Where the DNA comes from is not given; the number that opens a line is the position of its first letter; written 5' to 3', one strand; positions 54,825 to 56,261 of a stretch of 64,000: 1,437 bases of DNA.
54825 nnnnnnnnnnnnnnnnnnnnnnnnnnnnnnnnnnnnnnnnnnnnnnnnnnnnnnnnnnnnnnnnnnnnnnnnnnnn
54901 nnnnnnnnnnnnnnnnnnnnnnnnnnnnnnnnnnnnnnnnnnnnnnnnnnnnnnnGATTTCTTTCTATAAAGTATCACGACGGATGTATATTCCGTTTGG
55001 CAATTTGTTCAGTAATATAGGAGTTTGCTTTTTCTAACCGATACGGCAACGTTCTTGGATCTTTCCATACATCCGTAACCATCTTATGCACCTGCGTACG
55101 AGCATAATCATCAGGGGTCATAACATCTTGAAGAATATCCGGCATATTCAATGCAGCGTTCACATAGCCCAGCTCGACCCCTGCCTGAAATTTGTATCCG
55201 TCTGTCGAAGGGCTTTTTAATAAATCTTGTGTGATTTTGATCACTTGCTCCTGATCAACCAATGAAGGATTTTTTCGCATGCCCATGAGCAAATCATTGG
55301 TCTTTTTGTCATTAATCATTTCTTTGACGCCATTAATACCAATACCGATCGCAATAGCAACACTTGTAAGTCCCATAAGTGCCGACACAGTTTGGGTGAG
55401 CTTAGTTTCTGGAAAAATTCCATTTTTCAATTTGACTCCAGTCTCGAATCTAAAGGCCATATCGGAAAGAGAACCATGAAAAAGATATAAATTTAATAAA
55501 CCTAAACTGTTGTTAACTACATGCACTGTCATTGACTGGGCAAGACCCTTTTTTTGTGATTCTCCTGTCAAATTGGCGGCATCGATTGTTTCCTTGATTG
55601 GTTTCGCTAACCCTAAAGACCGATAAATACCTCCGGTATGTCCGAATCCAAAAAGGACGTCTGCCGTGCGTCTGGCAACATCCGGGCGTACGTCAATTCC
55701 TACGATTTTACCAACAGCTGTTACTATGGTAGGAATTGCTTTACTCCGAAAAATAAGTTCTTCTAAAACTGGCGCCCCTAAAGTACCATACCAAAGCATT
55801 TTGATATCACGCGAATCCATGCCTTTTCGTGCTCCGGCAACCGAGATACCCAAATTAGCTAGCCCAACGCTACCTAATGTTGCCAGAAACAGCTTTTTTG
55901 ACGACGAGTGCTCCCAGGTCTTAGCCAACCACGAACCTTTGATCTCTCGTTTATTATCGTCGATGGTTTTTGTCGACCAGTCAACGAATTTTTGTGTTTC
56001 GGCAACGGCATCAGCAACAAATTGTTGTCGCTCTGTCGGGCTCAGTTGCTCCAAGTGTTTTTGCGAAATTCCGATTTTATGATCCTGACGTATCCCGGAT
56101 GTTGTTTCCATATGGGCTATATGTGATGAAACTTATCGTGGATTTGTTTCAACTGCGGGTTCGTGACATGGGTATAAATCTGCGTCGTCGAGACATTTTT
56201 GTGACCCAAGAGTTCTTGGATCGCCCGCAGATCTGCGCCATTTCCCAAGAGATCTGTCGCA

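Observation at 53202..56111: Convergent cassette: C39/BtrH-like cysteine peptidase, a Ddl-family ATP-grasp ligase with an atypical N-terminus, and an elongated CPBP (Abi) protease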

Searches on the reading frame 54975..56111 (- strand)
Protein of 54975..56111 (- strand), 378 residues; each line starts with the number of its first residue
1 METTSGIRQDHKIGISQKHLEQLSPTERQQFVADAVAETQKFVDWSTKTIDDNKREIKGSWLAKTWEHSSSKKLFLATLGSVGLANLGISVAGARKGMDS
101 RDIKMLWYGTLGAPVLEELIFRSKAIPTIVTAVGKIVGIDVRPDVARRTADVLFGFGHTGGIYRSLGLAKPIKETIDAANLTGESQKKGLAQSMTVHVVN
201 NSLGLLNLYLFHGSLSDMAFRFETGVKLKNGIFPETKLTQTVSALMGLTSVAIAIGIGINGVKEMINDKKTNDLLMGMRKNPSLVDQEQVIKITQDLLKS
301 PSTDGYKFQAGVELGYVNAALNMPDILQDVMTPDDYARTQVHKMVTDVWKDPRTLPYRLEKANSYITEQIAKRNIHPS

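Call 3: search_protein_families(library=pfam, proteins=[window:54975-56111:-], max_evalue=0.1)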
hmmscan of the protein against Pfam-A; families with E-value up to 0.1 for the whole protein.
window:54975-56111:- (378 aa): 3 families
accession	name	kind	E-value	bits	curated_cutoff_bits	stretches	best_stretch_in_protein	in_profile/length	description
PF23768.1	DUF7167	-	0.0042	17.6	24.4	1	12-52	19-60/60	Domain of unknown function (DUF7167)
PF02517.21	Rce1-like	-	0.066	13.9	22.4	0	105-161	7-55/93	Type II CAAX prenyl endopeptidase Rce1-like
PF16557.11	CUTL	-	0.097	13.5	25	0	169-202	15-48/72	CUT1-like DNA-binding domain of SATB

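Call 4: search_protein_families(library=ncbifam, proteins=[window:54975-56111:-], max_evalue=0.1)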
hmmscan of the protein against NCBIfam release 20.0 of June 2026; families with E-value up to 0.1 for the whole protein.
window:54975-56111:- (378 aa): 0 families

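Call 11: search_solved_structures(query=window:54975-56111:-, show_alignments=2, max_evalue=10)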
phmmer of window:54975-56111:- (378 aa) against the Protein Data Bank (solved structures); distinct sequences matched with E-value up to 10: 6.
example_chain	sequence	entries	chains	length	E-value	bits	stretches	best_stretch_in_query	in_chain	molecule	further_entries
2pjr_A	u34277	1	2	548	0.24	13.3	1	276-352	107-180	PROTEIN (HELICASE PCRA)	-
1pjr_A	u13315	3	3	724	0.43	12.5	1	276-352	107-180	PCRA | ATP-DEPENDENT HELICASE PCRA | HELICASE PCRA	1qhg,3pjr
8dbq_I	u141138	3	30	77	1.3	10.9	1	241-279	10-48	ATP synthase subunit c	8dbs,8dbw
1a91_A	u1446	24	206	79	1.4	10.9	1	241-279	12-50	F1FO ATPASE SUBUNIT C | PROTEIN (F1FO ATPASE SUBUNIT C) | ATP SYNTHASE SUBUNIT C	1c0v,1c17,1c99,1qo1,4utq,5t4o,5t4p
1aty_A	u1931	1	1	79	1.5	10.8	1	241-279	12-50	F1F0 ATP SYNTHASE (SUBUNIT C)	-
1ijp_A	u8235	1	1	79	1.7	10.5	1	241-279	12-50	ATP Synthase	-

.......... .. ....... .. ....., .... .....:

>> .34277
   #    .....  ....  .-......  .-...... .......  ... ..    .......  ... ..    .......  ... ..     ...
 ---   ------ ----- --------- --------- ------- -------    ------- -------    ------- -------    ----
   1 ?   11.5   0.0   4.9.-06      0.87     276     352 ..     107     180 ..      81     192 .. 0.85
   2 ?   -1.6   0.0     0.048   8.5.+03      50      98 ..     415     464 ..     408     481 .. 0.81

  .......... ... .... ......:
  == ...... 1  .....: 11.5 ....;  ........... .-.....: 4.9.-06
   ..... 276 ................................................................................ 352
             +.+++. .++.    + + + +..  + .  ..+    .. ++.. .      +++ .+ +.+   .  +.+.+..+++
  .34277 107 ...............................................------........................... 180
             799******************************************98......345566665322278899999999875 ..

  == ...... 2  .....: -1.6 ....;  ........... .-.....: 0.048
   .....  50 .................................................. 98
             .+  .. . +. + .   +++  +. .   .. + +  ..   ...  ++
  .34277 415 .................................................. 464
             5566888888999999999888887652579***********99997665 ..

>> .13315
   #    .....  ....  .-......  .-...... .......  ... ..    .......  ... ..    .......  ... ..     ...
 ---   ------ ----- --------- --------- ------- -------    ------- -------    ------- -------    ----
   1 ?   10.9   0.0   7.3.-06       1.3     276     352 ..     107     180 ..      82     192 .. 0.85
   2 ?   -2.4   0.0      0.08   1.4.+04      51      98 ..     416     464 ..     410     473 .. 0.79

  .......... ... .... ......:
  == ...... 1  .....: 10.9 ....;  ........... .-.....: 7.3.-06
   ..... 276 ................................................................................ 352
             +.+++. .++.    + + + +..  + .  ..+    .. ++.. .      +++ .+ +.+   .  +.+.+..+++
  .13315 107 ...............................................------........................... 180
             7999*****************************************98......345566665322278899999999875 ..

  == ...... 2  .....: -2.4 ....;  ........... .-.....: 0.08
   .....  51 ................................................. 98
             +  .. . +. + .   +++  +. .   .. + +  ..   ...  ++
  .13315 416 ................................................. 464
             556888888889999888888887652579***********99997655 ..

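Call 12: find_homologous_proteins(query=window:54975-56111:-)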
Query window:54975-56111:- (378 aa): 11 proteins with E <= 0.001 among 5516 candidates.
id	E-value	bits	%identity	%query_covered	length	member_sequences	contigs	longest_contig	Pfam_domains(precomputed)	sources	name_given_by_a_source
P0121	3.5e-247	837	100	100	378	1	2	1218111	-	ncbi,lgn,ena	-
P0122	1.4e-93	332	48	95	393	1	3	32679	-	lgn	-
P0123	1.9e-90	321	46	93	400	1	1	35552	-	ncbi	-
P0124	3.3e-89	317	44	95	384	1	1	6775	-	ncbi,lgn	-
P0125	1.4e-87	312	46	94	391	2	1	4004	PF02517.22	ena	-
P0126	4.3e-82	294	44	99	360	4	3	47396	-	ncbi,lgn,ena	-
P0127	3.2e-81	291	45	94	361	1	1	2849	-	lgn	-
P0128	1.4e-80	289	44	94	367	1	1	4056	PF02517.22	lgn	-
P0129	5.1e-79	284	41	97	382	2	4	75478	-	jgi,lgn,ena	jgi:hypothetical protein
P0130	8.3e-66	240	42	92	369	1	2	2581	PF02517.22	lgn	-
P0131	1.8e-61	226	37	92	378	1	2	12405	PF02517.22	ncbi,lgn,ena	ncbi:MAG: CPBP family glutamic-type intramembrane protease [Patescibacteria group bacterium]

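Call 13: find_encoding_contigs(protein=P0121, flank=3000, max_places=2)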
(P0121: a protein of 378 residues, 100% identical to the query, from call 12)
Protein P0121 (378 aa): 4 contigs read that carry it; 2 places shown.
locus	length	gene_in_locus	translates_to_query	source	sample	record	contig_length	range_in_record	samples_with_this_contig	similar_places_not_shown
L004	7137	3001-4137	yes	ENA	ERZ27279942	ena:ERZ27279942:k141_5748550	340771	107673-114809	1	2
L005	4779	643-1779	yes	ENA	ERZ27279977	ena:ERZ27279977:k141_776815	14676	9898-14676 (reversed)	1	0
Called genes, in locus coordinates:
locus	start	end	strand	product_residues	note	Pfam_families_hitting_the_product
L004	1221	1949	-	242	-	-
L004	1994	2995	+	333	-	PF02899:Phage_int_SAM_1, PF13495:Phage_int_SAM_4, PF00589:Phage_integrase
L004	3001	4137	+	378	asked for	-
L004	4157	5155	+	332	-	PF07478:Dala_Dala_lig_C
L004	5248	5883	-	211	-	PF03412:Peptidase_C39, PF13529:Peptidase_C39_2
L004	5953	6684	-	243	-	PF04402:SIMPL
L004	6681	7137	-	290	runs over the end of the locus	PF00763:THF_DHG_CYH, PF02882:THF_DHG_CYH_C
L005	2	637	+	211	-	?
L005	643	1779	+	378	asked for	-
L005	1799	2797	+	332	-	PF07478:Dala_Dala_lig_C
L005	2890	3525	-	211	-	PF03412:Peptidase_C39, PF13529:Peptidase_C39_2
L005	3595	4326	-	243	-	PF04402:SIMPL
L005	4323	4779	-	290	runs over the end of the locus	PF00763:THF_DHG_CYH, PF02882:THF_DHG_CYH_C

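Call 14: find_encoding_contigs(protein=P0126, flank=6000, max_places=2)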
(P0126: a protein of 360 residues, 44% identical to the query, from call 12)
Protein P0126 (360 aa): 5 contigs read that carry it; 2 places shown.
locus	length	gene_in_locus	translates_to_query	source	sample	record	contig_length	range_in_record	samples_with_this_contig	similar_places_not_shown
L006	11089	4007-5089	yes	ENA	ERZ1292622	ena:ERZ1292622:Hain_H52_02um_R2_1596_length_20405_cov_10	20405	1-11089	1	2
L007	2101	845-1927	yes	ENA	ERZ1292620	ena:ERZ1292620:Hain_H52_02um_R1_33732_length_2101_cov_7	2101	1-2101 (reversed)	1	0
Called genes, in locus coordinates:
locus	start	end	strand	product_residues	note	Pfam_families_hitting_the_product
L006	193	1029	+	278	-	PF18900:DUF5656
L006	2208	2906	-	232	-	-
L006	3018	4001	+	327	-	PF02899:Phage_int_SAM_1, PF13102:Phage_int_SAM_5 (faint), PF13495:Phage_int_SAM_4, PF00589:Phage_integrase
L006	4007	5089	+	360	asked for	-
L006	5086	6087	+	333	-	PF07478:Dala_Dala_lig_C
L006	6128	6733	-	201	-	PF03412:Peptidase_C39, PF13529:Peptidase_C39_2 (weak)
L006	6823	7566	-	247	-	PF04402:SIMPL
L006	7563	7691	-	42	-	-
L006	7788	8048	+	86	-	-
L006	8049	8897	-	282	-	PF00763:THF_DHG_CYH, PF02882:THF_DHG_CYH_C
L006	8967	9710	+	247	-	PF04402:SIMPL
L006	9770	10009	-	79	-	-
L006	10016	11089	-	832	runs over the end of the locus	PF00521:DNA_topoisoIV, PF03989:DNA_gyraseA_C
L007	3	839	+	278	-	?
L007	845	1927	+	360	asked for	-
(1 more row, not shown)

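Call 15: find_encoding_contigs(protein=P0129, flank=6000, max_places=2)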
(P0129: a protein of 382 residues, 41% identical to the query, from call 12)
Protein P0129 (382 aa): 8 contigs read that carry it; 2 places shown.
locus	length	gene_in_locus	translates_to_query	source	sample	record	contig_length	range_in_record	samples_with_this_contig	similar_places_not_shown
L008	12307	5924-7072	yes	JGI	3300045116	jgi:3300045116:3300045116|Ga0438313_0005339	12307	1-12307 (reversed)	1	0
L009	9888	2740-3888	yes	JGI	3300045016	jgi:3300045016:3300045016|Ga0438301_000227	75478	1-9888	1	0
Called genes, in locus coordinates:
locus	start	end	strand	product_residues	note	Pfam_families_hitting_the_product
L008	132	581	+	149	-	PF00293:NUDIX, PF14815:NUDIX_4 (weak)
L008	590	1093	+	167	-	-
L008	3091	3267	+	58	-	-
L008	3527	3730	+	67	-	-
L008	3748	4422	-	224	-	-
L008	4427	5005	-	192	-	-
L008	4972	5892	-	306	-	-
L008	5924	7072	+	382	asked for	-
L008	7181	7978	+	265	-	-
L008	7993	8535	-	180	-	PF00565:SNase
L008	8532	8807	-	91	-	-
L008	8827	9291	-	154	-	-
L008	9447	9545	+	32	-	-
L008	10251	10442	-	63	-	-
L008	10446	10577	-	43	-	-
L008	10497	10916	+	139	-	-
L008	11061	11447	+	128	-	-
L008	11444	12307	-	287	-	?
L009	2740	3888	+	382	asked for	-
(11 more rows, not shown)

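Call 38: find_encoding_contigs(protein=P0123, flank=5000, max_places=1)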
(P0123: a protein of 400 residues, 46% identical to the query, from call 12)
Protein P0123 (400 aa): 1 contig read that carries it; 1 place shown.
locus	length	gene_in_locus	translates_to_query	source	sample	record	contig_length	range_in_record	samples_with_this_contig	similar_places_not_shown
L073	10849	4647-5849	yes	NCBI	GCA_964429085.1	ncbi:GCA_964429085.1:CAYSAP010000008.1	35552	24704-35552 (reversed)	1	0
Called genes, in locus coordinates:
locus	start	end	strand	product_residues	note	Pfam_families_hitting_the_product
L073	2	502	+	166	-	?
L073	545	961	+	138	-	-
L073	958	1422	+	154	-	-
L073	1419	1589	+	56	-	-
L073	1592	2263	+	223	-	PF04140:ICMT, PF04191:PEMT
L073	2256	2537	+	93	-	PF18926:DUF5676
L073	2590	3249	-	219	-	PF00027:cNMP_binding, PF13545:HTH_Crp_2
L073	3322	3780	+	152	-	PF07884:VKOR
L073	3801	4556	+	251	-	PF00106:adh_short, PF08659:KR, PF01370:Epimerase (faint), PF13561:adh_short_C2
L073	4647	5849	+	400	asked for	-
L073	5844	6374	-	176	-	PF02517:Rce1-like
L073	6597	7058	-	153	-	-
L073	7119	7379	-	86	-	-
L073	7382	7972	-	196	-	PF01195:Pept_tRNA_hydro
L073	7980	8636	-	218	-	PF00156:Pribosyltran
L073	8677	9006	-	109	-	PF09685:MamF_MmsF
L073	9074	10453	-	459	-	PF27218:MJ0043_C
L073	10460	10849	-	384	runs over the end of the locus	PF13439:Glyco_transf_4, PF13579:Glyco_trans_4_4, PF00534:Glycos_transf_1, PF13692:Glyco_trans_1_4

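Call 39: find_encoding_contigs(protein=P0131, flank=5000, max_places=1)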
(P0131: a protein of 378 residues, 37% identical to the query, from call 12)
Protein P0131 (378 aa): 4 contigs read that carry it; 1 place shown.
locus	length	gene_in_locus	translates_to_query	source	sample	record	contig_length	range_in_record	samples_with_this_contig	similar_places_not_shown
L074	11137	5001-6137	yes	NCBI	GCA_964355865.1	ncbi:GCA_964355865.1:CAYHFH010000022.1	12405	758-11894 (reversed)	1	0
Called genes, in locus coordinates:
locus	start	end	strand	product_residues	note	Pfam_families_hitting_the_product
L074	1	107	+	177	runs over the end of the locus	-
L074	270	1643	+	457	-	PF13173:AAA_14, PF13635:DUF4143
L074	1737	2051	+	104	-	-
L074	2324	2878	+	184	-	-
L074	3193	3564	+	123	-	PF05168:HEPN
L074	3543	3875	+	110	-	PF01909:NTP_transf_2, PF18765:Polbeta (weak)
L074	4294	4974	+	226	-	-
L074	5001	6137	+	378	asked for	PF02517:Rce1-like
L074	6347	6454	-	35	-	-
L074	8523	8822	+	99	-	PF01909:NTP_transf_2, PF18765:Polbeta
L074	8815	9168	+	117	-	PF01934:HepT-like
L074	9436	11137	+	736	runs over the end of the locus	-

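Call 40: find_encoding_contigs(protein=P0124, flank=5000, max_places=1)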
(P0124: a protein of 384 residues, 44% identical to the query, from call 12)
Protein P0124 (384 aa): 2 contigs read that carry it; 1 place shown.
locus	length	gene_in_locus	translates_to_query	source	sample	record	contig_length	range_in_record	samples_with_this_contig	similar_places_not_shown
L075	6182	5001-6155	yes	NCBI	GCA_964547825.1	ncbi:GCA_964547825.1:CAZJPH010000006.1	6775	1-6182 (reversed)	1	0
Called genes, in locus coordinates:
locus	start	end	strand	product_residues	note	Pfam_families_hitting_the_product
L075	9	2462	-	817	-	PF00317:Ribonuc_red_lgN, PF02867:Ribonuc_red_lgC, PF12637:TSCPD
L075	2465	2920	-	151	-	PF22811:Zn_ribbon_NrdR, PF03477:ATP-cone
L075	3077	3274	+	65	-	-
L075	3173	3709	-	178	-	PF18915:DUF5667 (weak)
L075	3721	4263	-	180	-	PF01966:HD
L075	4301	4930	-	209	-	PF13238:AAA_18 (weak), PF13189:Cytidylate_kin2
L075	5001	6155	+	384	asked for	-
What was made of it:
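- On CPBP/Abi (PF02517): The gene is found in variable regions (calls 13-15, 38-40).
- The CPBP-like gene is unlinked (calls 38-40).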

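Call 45: search_protein_families(library=pfam, alignment_id=A3, max_evalue=0.1)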
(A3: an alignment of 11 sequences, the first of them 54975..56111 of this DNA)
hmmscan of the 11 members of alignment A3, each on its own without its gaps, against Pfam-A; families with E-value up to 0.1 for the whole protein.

A. member 1, window:54975-56111:- (378 aa): 3 families
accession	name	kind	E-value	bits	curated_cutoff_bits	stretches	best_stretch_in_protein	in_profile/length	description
PF23768.1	DUF7167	-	0.0042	17.6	24.4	1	12-52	19-60/60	Domain of unknown function (DUF7167)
PF02517.21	Rce1-like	-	0.066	13.9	22.4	0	105-161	7-55/93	Type II CAAX prenyl endopeptidase Rce1-like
PF16557.11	CUTL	-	0.097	13.5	25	0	169-202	15-48/72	CUT1-like DNA-binding domain of SATB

B. families by the number of members that match (of 11 scanned): 7 families
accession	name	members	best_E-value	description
PF02517.21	Rce1-like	11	1.4e-07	Type II CAAX prenyl endopeptidase Rce1-like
PF20835.2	PA_Ig-like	1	0.00017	Anthrax protective antigen, immunoglobulin-like domain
PF23768.1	DUF7167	1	0.0042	Domain of unknown function (DUF7167)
PF19329.4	KCTD11_21_C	1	0.013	BTB/POZ domain-containing protein KCTD11/21 C-terminus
PF10397.14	ADSL_C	1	0.017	Adenylosuccinate lyase C-terminus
PF20858.2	Pgp3_N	1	0.018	Immunodominant antigen Pgp3, N-terminal domain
PF16557.11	CUTL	1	0.097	CUT1-like DNA-binding domain of SATB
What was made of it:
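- On CPBP/Abi (PF02517): All 11 relatives match at E<=0.1, the best at 1.4e-7 (call 45).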

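Call 69: search_protein_families(library=padloc, proteins=[window:54975-56111:-], max_evalue=0.01)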
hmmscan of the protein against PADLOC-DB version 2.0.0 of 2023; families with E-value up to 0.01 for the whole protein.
window:54975-56111:- (378 aa): 0 families

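Call 72: predict_structure(alignment_id=A3)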
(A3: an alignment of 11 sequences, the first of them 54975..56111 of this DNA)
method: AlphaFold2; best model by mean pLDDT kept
length: 378 residues; sequences in the alignment: 11
mean_pLDDT: 79.9   pTM: 0.75
mean pLDDT of the five models: 79.9, 79.6, 75.9, 72.0, 71.0
residues with pLDDT >= 90: 71; 70-90: 255; 50-70: 30; < 50: 22
segments of 3 or more residues with pLDDT < 50: 1-15, 223-226
pLDDT, mean of each block of 10 residues (from residue 1): 31 48 74 75 78 71 76 86 84 80 86 86 79 83 83 80 62 85 87 90 85 77 54 78 78 79 85 87 87 93 85 93 92 95 95 91 91 67
secondary structure, 60 per line:
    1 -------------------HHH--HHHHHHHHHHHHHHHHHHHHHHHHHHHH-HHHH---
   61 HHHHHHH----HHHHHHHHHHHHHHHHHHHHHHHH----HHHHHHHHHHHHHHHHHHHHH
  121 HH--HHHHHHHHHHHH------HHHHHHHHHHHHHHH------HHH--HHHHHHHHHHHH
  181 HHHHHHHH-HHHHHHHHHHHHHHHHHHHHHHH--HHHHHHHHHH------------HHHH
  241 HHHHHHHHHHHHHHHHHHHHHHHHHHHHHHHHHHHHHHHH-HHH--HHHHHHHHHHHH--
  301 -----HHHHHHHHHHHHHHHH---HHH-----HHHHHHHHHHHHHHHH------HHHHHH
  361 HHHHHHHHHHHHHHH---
elements in order: H25-52 H54-57 H61-67 H72-95 H100-122 H125-136 H143-157 H169-188 H190-212 H215-224 H237-280 H287-298 H306-321 H333-348 H355-375
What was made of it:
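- On CPBP/Abi (PF02517): The AF2 model is all-helical, pLDDT 80 (call 72).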
